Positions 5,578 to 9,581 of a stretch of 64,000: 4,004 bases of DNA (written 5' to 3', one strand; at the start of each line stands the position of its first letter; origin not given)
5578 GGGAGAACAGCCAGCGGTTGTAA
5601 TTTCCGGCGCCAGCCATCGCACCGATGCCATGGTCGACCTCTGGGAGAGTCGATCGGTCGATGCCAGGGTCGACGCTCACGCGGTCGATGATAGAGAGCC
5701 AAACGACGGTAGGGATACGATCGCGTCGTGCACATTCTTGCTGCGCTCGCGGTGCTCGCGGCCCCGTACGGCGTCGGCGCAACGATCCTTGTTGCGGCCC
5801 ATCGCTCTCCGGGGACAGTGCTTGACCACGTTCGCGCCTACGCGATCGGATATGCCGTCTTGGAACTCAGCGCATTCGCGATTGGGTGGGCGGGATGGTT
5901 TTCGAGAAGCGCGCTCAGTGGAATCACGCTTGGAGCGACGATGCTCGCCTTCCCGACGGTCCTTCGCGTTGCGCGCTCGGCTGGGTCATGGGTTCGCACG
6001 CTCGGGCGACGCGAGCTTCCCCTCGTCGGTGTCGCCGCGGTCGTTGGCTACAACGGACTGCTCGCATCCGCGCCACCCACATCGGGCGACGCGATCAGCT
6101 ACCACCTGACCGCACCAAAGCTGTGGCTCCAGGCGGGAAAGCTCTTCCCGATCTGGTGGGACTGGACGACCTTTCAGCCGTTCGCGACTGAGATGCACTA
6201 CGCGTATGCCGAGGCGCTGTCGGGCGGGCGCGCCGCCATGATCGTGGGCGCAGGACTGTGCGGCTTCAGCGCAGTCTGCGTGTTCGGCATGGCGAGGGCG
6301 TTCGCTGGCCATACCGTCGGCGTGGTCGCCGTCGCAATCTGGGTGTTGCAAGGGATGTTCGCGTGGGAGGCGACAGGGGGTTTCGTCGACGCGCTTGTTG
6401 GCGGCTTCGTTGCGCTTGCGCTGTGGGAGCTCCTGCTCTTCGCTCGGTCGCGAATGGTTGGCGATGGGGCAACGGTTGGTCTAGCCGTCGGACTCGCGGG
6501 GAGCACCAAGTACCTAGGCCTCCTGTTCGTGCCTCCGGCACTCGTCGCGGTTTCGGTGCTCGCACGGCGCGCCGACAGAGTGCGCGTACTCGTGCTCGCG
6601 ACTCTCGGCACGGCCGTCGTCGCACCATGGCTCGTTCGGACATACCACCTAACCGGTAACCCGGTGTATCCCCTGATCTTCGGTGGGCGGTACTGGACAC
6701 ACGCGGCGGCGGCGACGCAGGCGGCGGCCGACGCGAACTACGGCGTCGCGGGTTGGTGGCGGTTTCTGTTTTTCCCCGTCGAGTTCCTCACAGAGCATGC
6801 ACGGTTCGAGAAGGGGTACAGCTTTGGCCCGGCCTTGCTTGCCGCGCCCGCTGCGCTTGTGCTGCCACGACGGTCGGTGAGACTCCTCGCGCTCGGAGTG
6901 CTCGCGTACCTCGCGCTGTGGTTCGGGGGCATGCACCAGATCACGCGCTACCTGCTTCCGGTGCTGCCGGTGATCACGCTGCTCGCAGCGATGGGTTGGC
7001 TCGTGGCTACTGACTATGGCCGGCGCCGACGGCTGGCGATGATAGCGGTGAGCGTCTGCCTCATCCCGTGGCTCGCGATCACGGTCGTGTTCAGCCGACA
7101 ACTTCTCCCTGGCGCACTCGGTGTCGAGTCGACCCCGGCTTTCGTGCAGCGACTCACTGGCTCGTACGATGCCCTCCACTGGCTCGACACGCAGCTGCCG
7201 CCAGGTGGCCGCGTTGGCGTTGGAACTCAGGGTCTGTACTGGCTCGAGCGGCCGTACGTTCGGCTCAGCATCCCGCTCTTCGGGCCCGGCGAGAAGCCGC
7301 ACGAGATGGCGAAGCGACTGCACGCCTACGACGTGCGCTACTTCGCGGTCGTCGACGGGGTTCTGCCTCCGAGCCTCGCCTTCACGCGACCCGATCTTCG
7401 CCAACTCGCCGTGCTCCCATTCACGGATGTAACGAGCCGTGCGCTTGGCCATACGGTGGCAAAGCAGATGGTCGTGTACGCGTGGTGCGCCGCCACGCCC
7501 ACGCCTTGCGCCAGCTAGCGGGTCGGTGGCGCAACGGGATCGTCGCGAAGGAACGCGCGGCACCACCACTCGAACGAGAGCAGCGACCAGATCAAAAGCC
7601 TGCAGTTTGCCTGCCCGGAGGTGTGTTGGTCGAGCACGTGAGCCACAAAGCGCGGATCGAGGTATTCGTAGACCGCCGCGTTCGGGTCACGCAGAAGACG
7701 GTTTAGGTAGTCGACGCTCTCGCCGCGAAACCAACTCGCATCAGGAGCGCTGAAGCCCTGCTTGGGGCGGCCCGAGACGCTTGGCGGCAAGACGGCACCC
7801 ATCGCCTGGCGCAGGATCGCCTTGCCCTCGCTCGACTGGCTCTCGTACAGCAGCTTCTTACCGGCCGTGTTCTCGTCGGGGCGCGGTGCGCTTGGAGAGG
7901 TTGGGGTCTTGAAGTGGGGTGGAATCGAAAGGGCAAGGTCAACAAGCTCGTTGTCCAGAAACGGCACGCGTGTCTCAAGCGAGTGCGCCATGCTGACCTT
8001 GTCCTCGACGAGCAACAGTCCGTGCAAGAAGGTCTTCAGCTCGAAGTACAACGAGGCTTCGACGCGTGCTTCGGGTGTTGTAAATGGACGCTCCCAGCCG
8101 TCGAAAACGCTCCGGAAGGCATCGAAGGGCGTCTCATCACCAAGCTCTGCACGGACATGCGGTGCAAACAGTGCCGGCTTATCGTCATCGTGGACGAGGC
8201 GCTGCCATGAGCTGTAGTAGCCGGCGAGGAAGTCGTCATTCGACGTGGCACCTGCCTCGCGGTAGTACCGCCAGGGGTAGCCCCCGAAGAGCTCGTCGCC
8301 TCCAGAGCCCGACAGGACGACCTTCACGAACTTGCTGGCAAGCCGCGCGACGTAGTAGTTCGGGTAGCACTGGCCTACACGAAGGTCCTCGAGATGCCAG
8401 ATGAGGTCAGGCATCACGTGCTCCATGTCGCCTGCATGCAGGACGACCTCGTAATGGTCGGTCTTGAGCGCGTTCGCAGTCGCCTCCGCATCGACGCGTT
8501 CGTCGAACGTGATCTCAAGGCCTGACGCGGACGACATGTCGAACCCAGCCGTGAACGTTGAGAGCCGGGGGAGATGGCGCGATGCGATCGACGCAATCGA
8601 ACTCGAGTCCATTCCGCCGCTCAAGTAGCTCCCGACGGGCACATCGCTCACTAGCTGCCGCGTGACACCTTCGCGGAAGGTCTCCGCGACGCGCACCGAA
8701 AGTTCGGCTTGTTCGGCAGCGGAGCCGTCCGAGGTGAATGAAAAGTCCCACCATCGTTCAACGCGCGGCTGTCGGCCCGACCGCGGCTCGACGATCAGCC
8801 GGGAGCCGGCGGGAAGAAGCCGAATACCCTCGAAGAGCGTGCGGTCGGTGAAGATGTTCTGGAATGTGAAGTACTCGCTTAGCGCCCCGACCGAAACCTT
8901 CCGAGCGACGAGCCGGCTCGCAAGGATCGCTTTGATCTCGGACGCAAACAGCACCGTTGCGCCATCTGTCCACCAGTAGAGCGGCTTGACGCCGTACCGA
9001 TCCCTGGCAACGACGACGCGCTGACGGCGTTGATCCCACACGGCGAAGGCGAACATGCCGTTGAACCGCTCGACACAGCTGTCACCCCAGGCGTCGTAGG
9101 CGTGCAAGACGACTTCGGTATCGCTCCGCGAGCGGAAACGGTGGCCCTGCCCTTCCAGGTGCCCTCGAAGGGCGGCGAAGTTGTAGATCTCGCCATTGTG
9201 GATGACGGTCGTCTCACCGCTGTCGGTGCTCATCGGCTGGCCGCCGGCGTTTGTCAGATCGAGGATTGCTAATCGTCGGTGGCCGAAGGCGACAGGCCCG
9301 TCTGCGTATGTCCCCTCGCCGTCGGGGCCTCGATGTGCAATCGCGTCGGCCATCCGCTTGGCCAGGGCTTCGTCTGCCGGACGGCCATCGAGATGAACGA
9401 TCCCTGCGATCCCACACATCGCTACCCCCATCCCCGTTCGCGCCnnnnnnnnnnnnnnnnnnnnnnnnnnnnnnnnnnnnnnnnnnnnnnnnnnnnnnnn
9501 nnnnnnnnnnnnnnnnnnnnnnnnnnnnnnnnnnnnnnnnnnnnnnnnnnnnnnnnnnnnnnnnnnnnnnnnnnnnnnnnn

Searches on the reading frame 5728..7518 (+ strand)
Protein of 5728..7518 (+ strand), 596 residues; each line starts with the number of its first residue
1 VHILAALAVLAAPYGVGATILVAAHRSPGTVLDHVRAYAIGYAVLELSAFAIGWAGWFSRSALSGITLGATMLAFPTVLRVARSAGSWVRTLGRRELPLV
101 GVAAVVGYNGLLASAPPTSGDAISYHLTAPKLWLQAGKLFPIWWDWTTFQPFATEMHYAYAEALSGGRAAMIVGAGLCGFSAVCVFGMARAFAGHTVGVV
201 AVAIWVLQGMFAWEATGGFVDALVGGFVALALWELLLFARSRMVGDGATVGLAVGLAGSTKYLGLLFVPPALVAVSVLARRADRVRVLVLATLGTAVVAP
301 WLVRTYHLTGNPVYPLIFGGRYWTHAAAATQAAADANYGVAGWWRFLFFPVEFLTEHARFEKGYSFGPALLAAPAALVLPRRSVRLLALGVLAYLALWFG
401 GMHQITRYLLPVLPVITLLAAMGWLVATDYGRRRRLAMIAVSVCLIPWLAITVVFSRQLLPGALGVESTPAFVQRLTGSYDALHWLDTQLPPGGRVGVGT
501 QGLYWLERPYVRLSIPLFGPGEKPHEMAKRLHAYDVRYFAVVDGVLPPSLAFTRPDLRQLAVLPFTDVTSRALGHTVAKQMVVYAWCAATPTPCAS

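Call 14: search_protein_families(library=pfam, proteins=[window:5728-7518:+], max_evalue=0.001)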
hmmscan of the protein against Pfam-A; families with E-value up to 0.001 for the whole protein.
window:5728-7518:+ (596 aa): 1 family
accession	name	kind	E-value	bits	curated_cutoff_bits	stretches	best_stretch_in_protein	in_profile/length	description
PF13231.12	PMT_2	-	6.9e-08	33.3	26.1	1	175-303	29-159/160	Dolichyl-phosphate-mannose-protein mannosyltransferase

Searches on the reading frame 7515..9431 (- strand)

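Call 14: search_protein_families(library=pfam, proteins=[window:7515-9431:-], max_evalue=0.001)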
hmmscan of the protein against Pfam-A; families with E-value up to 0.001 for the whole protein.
window:7515-9431:- (638 aa): 4 families
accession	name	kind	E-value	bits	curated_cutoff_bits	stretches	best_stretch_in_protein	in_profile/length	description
PF00733.27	Asn_synthase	-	1e-90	305.4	21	1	248-624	2-353/354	Asparagine synthase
PF13537.11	GATase_7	-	4.1e-48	162.9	25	1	51-171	1-123/123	Glutamine amidotransferase domain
PF13522.11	GATase_6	-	4.5e-47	159.8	27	1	36-165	1-130/130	Glutamine amidotransferase domain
PF12481.13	DUF3700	-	3.3e-06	27.2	27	1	117-167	123-173/228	Aluminium induced protein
